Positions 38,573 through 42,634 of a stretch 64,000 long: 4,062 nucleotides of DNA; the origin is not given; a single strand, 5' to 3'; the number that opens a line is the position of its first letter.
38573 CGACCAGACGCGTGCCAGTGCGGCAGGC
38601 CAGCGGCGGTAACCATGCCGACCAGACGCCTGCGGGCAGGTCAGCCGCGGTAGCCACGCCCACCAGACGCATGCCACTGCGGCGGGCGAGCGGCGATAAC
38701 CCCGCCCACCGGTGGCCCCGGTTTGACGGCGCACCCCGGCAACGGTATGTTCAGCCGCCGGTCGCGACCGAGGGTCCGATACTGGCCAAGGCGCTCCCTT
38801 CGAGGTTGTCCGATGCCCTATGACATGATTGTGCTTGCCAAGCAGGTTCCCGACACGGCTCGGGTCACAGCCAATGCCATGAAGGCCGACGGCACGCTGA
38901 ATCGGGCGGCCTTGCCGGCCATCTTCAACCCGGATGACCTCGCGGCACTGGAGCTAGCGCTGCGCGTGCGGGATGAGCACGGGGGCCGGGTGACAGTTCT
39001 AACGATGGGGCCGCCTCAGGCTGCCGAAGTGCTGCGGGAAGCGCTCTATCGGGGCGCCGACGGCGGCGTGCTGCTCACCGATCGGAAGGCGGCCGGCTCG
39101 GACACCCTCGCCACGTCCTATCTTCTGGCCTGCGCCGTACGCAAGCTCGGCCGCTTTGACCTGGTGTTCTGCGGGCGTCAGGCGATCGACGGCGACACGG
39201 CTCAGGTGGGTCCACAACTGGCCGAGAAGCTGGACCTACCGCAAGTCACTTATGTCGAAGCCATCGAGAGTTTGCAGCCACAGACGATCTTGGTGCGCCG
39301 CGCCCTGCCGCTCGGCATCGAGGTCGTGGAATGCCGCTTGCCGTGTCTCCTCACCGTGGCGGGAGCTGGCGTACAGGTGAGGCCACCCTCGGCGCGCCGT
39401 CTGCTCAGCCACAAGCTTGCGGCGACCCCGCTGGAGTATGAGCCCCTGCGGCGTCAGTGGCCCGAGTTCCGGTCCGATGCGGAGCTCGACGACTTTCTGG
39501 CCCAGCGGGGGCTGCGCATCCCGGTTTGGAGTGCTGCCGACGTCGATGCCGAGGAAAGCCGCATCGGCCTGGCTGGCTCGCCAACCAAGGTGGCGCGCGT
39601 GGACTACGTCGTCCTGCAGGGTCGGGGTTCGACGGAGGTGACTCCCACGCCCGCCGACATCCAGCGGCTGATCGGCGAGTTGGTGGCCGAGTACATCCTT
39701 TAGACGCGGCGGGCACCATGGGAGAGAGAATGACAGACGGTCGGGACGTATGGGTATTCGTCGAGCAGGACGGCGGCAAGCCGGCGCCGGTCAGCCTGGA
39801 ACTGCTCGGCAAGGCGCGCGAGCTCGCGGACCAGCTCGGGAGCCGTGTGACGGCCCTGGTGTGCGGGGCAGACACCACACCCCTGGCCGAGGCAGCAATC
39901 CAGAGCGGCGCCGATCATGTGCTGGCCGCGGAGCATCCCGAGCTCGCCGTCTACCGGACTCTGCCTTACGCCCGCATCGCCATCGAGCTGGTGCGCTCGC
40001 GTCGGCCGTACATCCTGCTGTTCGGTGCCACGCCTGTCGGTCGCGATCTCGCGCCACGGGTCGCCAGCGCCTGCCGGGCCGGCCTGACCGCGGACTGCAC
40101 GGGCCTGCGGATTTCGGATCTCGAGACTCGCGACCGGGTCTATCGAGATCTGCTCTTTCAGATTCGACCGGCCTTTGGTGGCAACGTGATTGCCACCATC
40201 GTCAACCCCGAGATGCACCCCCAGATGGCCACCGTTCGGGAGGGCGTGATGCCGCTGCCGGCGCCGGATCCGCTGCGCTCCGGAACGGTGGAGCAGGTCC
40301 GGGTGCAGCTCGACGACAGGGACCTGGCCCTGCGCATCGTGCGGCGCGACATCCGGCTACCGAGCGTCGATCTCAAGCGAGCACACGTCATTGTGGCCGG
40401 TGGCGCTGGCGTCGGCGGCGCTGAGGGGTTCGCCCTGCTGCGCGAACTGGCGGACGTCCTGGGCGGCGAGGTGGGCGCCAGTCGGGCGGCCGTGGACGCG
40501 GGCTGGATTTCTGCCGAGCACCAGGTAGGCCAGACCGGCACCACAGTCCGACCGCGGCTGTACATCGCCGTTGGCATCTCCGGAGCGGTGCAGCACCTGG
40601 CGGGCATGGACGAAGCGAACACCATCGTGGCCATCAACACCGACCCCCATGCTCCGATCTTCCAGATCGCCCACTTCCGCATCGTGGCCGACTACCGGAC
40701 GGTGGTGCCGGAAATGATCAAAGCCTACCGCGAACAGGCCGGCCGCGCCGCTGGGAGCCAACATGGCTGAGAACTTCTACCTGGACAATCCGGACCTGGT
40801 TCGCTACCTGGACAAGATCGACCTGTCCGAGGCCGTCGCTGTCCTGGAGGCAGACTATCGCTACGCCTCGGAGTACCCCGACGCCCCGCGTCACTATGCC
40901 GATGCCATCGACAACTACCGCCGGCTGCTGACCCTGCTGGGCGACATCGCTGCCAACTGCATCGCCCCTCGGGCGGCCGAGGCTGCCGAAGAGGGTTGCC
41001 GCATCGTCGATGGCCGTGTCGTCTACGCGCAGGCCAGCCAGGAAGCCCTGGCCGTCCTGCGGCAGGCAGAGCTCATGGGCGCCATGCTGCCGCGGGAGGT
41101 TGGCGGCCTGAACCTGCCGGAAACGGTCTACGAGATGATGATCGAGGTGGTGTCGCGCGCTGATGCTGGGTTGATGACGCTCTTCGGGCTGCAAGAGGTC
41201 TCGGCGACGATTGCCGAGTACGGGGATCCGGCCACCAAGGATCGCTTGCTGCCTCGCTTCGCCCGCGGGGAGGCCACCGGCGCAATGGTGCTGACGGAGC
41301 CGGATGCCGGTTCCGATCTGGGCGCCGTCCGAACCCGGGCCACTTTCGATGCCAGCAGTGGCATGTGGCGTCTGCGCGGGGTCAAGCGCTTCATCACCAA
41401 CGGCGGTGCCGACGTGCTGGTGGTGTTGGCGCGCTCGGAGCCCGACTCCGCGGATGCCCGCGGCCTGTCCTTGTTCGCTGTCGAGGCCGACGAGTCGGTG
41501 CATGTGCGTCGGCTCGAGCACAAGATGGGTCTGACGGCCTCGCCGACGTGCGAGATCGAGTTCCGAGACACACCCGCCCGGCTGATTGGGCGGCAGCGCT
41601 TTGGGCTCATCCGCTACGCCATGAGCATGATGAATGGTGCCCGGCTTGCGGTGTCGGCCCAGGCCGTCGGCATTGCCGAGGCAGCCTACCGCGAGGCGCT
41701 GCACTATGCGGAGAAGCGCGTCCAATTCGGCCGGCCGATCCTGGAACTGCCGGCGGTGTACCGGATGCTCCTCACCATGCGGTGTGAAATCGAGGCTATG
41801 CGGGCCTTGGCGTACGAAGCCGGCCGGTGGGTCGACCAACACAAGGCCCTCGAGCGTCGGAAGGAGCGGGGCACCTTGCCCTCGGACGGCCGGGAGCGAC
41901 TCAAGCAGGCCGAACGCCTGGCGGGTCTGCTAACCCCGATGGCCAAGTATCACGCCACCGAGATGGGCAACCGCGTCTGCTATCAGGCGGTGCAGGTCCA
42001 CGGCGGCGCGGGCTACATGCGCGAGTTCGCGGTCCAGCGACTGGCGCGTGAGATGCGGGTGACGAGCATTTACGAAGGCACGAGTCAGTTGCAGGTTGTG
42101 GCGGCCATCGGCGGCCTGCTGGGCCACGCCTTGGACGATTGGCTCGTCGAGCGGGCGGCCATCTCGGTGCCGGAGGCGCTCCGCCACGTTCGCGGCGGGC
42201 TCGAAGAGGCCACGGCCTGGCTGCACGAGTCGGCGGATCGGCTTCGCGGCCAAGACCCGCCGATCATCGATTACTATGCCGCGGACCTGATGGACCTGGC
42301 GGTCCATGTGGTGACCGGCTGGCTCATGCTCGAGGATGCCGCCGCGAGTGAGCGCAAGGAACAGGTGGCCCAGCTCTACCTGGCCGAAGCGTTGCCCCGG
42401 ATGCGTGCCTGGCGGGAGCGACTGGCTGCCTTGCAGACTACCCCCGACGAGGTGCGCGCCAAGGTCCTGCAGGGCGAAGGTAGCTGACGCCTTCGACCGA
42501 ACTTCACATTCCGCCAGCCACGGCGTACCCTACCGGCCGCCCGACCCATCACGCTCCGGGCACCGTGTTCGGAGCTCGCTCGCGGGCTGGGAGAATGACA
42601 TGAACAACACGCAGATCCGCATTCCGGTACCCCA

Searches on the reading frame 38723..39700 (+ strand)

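Call 25: search_protein_families(library=pfam, proteins=[window:38723-39700:+], max_evalue=0.001)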
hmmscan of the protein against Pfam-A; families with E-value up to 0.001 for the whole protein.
window:38723-39700:+ (326 aa): 1 family
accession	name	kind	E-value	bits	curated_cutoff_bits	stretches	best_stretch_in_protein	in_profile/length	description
PF01012.27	ETF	-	1.4e-40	139.5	26.7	1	57-215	2-158/181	Electron transfer flavoprotein domain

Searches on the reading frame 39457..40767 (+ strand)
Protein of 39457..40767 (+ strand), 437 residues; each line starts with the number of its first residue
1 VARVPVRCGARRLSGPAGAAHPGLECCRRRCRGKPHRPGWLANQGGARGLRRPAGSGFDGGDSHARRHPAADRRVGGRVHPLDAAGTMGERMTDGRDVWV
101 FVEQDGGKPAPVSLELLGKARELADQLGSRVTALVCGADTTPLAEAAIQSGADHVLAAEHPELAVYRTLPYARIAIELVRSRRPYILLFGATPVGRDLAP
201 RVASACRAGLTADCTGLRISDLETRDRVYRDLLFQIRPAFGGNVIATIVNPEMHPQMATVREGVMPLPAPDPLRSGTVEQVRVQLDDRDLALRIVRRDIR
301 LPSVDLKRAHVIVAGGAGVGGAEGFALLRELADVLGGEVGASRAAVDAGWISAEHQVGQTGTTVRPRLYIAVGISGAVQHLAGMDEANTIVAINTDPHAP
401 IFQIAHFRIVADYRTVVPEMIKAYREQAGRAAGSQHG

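Call 25: search_protein_families(library=pfam, proteins=[window:39457-40767:+], max_evalue=0.001)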
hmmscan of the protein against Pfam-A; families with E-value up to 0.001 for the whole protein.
window:39457-40767:+ (437 aa): 2 families
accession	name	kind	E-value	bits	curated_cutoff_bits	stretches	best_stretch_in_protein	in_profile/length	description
PF01012.27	ETF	-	6.8e-46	156.8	26.7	1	98-283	1-178/181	Electron transfer flavoprotein domain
PF00766.25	ETF_alpha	-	4.6e-35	119.9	27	1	305-384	1-80/81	Electron transfer flavoprotein FAD-binding domain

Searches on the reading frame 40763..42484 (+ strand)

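Call 25: search_protein_families(library=pfam, proteins=[window:40763-42484:+], max_evalue=0.001)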
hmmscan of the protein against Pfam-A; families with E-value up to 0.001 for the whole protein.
window:40763-42484:+ (574 aa): 7 families
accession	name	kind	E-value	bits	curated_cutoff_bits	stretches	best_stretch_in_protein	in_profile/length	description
PF00441.29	Acyl-CoA_dh_1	-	8.8e-33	114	22.4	1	284-445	5-142/150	Acyl-CoA dehydrogenase, C-terminal domain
PF02770.24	Acyl-CoA_dh_M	-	6.5e-22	78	33.3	1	174-269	1-96/97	Acyl-CoA dehydrogenase, middle domain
PF08028.16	Acyl-CoA_dh_2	-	4.8e-13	50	22.7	1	296-441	2-133/134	Acyl-CoA dehydrogenase, C-terminal domain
PF02771.21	Acyl-CoA_dh_N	-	7.7e-12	46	22.9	1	60-170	12-113/113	Acyl-CoA dehydrogenase, N-terminal domain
PF12806.12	Acyl-CoA_dh_C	-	5.7e-06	26.9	30.3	1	471-559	19-118/124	Acetyl-CoA dehydrogenase C-terminal like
PF12186.13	AcylCoA_dehyd_C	-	1e-05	26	27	1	465-544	13-93/111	Acyl-CoA dehydrogenase C terminal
PF22924.1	ACOX_C_alpha1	-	0.00051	20.3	27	1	290-441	4-157/169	Acyl-CoA oxidase, C-alpha1 domain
